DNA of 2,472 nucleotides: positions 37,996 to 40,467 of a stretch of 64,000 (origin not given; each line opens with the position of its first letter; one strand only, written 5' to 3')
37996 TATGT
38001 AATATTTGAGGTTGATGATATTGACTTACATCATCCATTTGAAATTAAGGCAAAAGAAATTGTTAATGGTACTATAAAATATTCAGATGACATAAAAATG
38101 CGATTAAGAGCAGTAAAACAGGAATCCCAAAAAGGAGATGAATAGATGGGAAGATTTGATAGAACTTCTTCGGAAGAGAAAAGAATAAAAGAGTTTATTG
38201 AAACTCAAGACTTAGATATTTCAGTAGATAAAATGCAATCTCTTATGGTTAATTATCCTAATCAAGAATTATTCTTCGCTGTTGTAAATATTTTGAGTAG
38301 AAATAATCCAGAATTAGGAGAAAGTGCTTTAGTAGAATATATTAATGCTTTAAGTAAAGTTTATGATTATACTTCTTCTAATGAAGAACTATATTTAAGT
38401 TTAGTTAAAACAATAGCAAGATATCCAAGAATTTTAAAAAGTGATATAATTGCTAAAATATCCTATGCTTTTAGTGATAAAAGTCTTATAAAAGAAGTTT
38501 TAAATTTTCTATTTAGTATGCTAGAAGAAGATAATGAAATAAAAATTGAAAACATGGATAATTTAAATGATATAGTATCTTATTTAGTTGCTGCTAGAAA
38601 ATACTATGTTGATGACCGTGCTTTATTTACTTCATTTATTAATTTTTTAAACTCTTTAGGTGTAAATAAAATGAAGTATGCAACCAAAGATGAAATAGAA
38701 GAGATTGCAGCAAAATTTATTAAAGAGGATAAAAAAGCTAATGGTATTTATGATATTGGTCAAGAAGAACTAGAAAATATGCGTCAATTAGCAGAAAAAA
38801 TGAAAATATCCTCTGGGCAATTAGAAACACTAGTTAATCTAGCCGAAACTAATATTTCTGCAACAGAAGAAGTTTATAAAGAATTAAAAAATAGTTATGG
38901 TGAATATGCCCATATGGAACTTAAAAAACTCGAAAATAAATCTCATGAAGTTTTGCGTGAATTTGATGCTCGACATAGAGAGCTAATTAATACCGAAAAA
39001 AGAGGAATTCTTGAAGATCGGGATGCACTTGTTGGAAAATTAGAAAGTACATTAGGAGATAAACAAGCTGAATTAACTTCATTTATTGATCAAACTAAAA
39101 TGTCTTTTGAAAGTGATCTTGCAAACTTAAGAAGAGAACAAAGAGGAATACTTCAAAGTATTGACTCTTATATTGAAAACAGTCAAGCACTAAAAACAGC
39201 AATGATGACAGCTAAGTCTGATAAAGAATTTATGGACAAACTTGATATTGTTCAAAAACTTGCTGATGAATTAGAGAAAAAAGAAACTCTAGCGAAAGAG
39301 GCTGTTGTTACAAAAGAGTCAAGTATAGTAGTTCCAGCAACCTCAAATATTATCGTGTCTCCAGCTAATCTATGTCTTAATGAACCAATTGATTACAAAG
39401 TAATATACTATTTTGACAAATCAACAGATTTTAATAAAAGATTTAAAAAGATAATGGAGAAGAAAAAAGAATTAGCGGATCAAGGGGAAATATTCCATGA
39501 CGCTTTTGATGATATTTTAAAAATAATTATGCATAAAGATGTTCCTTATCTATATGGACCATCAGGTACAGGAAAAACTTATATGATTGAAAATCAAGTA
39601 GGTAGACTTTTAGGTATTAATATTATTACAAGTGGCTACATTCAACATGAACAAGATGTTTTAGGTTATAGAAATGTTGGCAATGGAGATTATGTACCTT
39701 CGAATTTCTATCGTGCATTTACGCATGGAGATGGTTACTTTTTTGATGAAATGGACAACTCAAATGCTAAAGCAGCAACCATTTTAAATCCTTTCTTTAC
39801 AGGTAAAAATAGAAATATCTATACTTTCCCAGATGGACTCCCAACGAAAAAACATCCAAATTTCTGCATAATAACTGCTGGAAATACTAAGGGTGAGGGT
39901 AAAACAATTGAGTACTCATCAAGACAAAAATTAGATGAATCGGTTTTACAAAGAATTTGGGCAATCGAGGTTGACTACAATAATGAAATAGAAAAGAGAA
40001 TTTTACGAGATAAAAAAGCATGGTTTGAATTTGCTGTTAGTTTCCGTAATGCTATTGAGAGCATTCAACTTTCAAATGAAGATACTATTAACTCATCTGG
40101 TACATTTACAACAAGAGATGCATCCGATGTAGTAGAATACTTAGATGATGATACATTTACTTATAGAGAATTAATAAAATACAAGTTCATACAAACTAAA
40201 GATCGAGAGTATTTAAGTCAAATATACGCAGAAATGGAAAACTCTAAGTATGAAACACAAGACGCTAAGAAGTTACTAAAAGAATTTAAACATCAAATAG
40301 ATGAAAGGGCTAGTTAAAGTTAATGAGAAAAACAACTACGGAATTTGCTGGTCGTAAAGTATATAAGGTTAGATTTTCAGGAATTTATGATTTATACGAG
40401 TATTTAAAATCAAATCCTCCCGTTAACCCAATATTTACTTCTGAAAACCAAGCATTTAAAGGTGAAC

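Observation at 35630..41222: Four-gene operon: TelA-like coiled-coil protein + unknown + N-helical AAA_5 (MoxR/McrB-like) ATPase + unknown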

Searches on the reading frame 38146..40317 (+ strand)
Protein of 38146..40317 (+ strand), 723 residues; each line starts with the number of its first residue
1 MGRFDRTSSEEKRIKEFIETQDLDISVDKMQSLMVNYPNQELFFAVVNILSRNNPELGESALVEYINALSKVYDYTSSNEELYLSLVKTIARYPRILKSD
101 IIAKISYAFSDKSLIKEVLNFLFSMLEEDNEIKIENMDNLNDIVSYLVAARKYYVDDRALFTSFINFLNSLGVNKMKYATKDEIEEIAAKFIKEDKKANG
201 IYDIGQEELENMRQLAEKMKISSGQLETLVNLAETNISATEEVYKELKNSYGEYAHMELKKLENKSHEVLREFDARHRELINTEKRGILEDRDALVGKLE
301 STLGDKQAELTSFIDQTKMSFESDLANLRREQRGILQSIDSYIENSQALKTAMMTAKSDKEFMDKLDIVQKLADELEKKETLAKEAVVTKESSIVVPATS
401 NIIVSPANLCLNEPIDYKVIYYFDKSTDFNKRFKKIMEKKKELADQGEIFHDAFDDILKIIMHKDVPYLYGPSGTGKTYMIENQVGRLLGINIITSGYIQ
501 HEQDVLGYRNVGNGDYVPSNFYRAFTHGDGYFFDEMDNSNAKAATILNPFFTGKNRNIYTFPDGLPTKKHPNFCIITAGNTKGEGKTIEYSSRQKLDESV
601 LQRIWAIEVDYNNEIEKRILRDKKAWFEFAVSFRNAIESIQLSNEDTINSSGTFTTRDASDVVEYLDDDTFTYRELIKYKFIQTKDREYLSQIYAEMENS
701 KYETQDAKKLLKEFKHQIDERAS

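Call 3: search_protein_families(library=pfam, proteins=[window:38146-40317:+], max_evalue=1)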
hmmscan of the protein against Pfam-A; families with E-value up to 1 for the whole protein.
window:38146-40317:+ (723 aa): 5 families
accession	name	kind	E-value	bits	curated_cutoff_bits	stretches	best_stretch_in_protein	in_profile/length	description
PF07728.20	AAA_5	-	4e-08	33.8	22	1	469-586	4-129/139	AAA domain (dynein-related subfamily)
PF12921.12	ATP13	-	0.0021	18.4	26.7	1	28-88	41-98/114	Mitochondrial ATPase expression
PF00004.35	AAA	-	0.013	16.3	21.2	1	468-497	2-30/131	ATPase family associated with various cellular activities (AAA)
PF13401.12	AAA_22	-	0.025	15.3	27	1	463-485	4-26/130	AAA domain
PF13245.12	AAA_19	-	0.15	12.6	25.1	0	460-489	7-36/134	AAA domain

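Call 4: search_protein_families(library=padloc, proteins=[window:38146-40317:+], max_evalue=1)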
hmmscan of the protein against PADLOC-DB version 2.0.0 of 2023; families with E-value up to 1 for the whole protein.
window:38146-40317:+ (723 aa): 1 family
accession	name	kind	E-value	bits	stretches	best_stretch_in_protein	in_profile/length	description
PDLC04098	HerA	-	0.0031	14.1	1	182-332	308-458/686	-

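Call 5: search_protein_families(library=ncbifam, proteins=[window:38146-40317:+], max_evalue=1)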
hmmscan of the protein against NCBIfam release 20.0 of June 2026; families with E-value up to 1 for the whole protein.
window:38146-40317:+ (723 aa): 1 family
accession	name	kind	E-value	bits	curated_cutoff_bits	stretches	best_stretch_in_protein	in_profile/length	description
TIGR00244.1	TIGR00244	equivalog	0.07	13.2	124.65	1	175-263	35-120/147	transcriptional regulator NrdR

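Call 6: search_protein_families(library=phrogs, proteins=[window:38146-40317:+], max_evalue=0.1)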
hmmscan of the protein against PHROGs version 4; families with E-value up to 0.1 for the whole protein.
window:38146-40317:+ (723 aa): 3 families
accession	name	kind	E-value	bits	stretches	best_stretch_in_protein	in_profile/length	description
phrog_249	-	moron, auxiliary metabolic gene and host takeover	1.4e-29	104.6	1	388-681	74-355/380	porphyrin biosynthesis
phrog_23918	-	unknown function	0.037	15.3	0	368-402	61-95/104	-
phrog_21479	-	unknown function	0.06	14.3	0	457-483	19-45/68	-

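Call 7: search_solved_structures(query=window:38146-40317:+, max_evalue=1)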
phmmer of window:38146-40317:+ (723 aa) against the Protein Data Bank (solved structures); distinct sequences matched with E-value up to 1: 4.
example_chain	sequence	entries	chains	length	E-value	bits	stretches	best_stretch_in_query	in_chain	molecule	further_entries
5mm4_K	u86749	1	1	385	0.41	12.5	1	444-499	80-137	kinesin-5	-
2zcu_A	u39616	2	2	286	0.5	12.2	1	166-240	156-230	Uncharacterized oxidoreductase ytfG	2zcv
5mm7_K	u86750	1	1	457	0.53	12.1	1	444-499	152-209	kinesin-5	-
9zll_E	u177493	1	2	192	0.66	11.8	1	106-156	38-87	DUF1788 domain-containing protein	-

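Call 47: search_solved_structures(query=A3, max_evalue=0.1, show_alignments=2)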
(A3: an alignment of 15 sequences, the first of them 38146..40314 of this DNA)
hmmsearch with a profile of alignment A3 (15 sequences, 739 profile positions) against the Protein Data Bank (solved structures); distinct sequences matched with E-value up to 0.1: 28.
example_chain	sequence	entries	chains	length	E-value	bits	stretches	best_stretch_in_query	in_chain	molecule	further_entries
9ujv_A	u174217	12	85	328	7.1e-05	24.9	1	535-626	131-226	Cobaltochelatase subunit CobS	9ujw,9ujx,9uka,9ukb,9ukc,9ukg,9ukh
9udk_A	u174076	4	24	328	0.001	21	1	535-626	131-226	Cobaltochelatase subunit CobS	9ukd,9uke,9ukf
3s84_A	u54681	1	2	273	0.0011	21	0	268-354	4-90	Apolipoprotein A-IV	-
6l1q_C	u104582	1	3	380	0.0023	19.8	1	481-632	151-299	CbbQ protein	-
6clz_B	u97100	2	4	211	0.0025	19.7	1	228-336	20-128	Apolipoprotein A-I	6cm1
1av1_A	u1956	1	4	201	0.004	19.1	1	218-347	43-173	APOLIPOPROTEIN A-I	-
4v6m_A0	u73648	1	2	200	0.0043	18.9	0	229-337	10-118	Apolipoprotein A-I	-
2n5e_A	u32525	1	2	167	0.0048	18.8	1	234-340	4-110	Apolipoprotein A-I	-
2msc_A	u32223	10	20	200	0.0059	18.5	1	217-347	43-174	Apolipoprotein A-I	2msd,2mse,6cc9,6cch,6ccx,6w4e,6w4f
6pts_A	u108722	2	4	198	0.006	18.5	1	217-347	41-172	Apolipoprotein A-I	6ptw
7kjr_C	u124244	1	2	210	0.0065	18.4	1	217-347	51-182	Apolipoprotein A-I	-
8eqs_C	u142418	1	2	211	0.0068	18.3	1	217-347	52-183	Apolipoprotein A-I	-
3k2s_A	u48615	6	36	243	0.0089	17.9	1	217-347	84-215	Apolipoprotein A-I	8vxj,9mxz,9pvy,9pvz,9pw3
9hx4_F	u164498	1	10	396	0.0096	17.8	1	224-357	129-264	Apolipoprotein A-IV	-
2wpr_A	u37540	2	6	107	0.012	17.5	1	214-291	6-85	TRIMERIC AUTOTRANSPORTER ADHESIN FRAGMENT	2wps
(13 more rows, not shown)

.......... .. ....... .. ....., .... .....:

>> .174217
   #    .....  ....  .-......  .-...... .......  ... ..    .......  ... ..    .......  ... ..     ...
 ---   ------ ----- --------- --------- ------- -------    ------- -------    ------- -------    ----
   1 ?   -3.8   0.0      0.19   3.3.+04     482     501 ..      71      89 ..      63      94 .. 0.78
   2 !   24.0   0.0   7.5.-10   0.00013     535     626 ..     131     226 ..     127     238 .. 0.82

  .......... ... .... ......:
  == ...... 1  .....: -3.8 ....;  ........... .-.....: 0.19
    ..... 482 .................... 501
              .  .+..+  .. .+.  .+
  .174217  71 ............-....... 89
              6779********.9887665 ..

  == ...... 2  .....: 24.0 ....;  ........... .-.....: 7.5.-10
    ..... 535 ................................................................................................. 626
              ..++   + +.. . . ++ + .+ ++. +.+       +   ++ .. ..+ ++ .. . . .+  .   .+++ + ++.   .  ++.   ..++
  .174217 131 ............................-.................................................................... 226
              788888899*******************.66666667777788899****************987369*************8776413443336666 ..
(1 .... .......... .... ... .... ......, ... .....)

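Call 63: find_homologous_proteins(query=window:38146-40317:+)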
Query window:38146-40317:+ (723 aa): 36 proteins with E <= 0.001 among 8000 candidates.
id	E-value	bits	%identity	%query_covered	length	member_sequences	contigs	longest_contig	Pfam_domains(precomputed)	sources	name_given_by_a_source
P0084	0.0e+0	1574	100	100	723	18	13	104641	PF07728.21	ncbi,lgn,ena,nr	ncbi:MAG: AAA family ATPase [Bacilli bacterium]|nr:AAA family ATPase [Bacilli bacterium]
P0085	9.3e-294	994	63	100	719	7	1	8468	PF07728.21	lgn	-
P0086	1.7e-248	845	53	100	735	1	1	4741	PF07728.21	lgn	-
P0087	5.7e-243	827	51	100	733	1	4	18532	PF07728.21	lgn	-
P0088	1.1e-241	822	54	100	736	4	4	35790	PF07728.21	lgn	-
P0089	2.7e-235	801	51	100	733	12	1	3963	PF07728.21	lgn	-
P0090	1.9e-234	798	51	100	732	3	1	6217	PF07728.21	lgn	-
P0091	9.0e-230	783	51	100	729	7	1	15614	PF07728.21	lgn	-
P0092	2.8e-188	646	44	100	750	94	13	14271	PF07728.21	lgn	-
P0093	4.5e-161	556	43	88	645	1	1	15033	PF07728.21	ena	-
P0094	1.3e-153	531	40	97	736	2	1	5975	PF13173.13,PF00004.36,PF07728.21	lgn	-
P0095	6.4e-149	516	36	99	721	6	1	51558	PF00004.36,PF07728.21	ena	-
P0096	5.8e-148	513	38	98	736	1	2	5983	PF00004.36,PF07728.21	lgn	-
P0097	3.3e-144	500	36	99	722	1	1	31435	PF00004.36,PF07728.21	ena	-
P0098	3.7e-144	500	37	100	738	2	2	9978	PF00004.36,PF07728.21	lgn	-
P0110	2.9e-125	438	38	84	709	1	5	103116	PF07728.21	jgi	-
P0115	3.8e-120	421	36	85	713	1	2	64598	PF07728.21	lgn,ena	-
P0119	1.6e-24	105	34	27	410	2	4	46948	PF00004.36,PF07728.21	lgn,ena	-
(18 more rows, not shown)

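Call 76: search_protein_families(library=pfam, alignment_id=A3, max_evalue=0.01)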
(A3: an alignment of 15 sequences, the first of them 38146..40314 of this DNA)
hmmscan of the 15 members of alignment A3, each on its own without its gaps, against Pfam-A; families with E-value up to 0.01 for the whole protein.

A. member 1, window:38146-40314:+ (723 aa): 2 families
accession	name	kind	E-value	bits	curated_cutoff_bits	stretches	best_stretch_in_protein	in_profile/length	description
PF07728.20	AAA_5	-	4e-08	33.8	22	1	469-586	4-129/139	AAA domain (dynein-related subfamily)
PF12921.12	ATP13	-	0.0021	18.4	26.7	1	28-88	41-98/114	Mitochondrial ATPase expression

B. families by the number of members that match (of 15 scanned): 11 families
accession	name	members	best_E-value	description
PF07728.20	AAA_5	15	3.3e-12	AAA domain (dynein-related subfamily)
PF00004.35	AAA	13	2.6e-06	ATPase family associated with various cellular activities (AAA)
PF13173.12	AAA_14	2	0.0009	AAA domain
PF05549.16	Allexi_40kDa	2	0.0027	Allexivirus 40kDa protein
PF01442.23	Apolipoprotein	1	0.00071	Apolipoprotein A1/A4/E domain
PF21246.3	Usp38-like_N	1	0.001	Ubiquitin carboxyl-terminal hydrolase 38-like, N-terminal domain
PF12921.12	ATP13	1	0.0021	Mitochondrial ATPase expression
PF25013.1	LRR_Zer-1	1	0.0024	Zer-1-like, Leucine-rich repeats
PF13207.12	AAA_17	1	0.003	AAA domain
PF03215.21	Rad17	1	0.0064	Rad17 P-loop domain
PF13401.12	AAA_22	1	0.0094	AAA domain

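Call 97: find_encoding_contigs(protein=P0119, flank=7000, max_places=2)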
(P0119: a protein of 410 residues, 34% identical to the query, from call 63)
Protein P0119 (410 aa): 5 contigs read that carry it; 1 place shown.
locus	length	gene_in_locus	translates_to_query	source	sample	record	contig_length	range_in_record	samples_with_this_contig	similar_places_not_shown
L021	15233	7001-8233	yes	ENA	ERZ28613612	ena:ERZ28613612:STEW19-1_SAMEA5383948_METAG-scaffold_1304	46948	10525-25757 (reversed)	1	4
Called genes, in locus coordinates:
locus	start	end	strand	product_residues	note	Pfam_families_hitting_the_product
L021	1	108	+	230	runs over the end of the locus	-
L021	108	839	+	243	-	-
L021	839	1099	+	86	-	-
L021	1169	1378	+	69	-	PF01381:HTH_3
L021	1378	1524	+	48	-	-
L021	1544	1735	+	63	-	PF13560:HTH_31 (weak), PF12844:HTH_19 (weak), PF13443:HTH_26, PF01381:HTH_3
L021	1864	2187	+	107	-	-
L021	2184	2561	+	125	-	PF01870:Hjc (weak)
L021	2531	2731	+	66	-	-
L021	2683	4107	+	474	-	PF00270:DEAD, PF04851:ResIII, PF00271:Helicase_C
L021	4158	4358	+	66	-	-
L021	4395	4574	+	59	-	PF12728:HTH_17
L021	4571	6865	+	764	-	PF22763:NrS1-1_pol-like_HBD, PF08706:D5_N, PF19263:DUF5906 (weak), PF03288:Pox_D5 (faint)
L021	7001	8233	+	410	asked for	PF00004:AAA (faint), PF07728:AAA_5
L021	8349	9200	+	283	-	PF23822:DUF7192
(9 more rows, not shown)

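Call 98: find_encoding_contigs(protein=P0110, flank=7000, max_places=1)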
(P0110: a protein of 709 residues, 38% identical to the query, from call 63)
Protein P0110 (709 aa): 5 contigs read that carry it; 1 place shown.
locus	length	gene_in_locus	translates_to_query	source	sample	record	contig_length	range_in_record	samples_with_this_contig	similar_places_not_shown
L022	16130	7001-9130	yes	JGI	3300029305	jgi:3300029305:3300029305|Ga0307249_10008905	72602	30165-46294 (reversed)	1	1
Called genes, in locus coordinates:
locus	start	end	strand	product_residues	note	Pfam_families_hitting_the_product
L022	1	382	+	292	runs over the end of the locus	PF01745:IPT (weak), PF13238:AAA_18 (faint), PF13521:AAA_28 (faint), PF01715:IPPT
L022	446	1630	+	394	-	PF01996:F420_ligase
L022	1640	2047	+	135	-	PF00293:NUDIX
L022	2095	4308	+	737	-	PF23139:OB_YrrC, PF14490:HHH_RecD2, PF01443:Viral_helicase1 (faint), PF13086:AAA_11 (faint), PF13245:AAA_19, PF13604:AAA_30, PF18335:SH3_13, PF13538:UvrD_C_2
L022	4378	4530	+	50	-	-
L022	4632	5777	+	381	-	PF05816:TelA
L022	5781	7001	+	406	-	-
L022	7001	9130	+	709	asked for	PF07728:AAA_5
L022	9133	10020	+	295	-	PF23822:DUF7192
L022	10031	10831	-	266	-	PF02517:Rce1-like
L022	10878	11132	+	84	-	PF02576:RimP_N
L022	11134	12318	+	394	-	PF08529:NusA_N, PF13184:KH_NusA_1st, PF26594:KH_NusA_2nd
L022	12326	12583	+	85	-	PF04296:YlxR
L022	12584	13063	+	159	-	PF00383:dCMP_cyt_deam_1, PF14437:MafB19-deam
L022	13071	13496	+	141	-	PF00383:dCMP_cyt_deam_1, PF14437:MafB19-deam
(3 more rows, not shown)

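Call 99: find_encoding_contigs(protein=P0115, flank=7000, max_places=1)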
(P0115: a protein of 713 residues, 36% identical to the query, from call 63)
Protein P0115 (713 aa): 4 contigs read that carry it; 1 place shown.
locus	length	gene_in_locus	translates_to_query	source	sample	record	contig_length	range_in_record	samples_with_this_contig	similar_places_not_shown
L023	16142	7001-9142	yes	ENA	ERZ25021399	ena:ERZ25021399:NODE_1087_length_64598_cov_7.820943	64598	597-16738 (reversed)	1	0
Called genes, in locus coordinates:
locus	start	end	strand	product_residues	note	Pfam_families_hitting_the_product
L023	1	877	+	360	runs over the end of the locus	PF00005:ABC_tran, PF08402:TOBE_2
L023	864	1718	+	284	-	PF00528:BPD_transp_1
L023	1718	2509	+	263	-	PF00528:BPD_transp_1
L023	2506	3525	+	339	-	PF01547:SBP_bac_1, PF13416:SBP_bac_8, PF13531:SBP_bac_11, PF13343:SBP_bac_6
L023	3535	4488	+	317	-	PF23441:SDR (weak), PF00106:adh_short, PF08659:KR, PF13561:adh_short_C2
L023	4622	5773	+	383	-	PF05816:TelA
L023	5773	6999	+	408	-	-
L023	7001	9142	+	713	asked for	PF07728:AAA_5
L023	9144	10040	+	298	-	PF23822:DUF7192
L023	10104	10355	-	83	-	PF04070:DUF378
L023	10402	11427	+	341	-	-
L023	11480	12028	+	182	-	-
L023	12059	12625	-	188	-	PF04079:SMC_ScpB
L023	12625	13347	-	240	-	PF02616:SMC_ScpA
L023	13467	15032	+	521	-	-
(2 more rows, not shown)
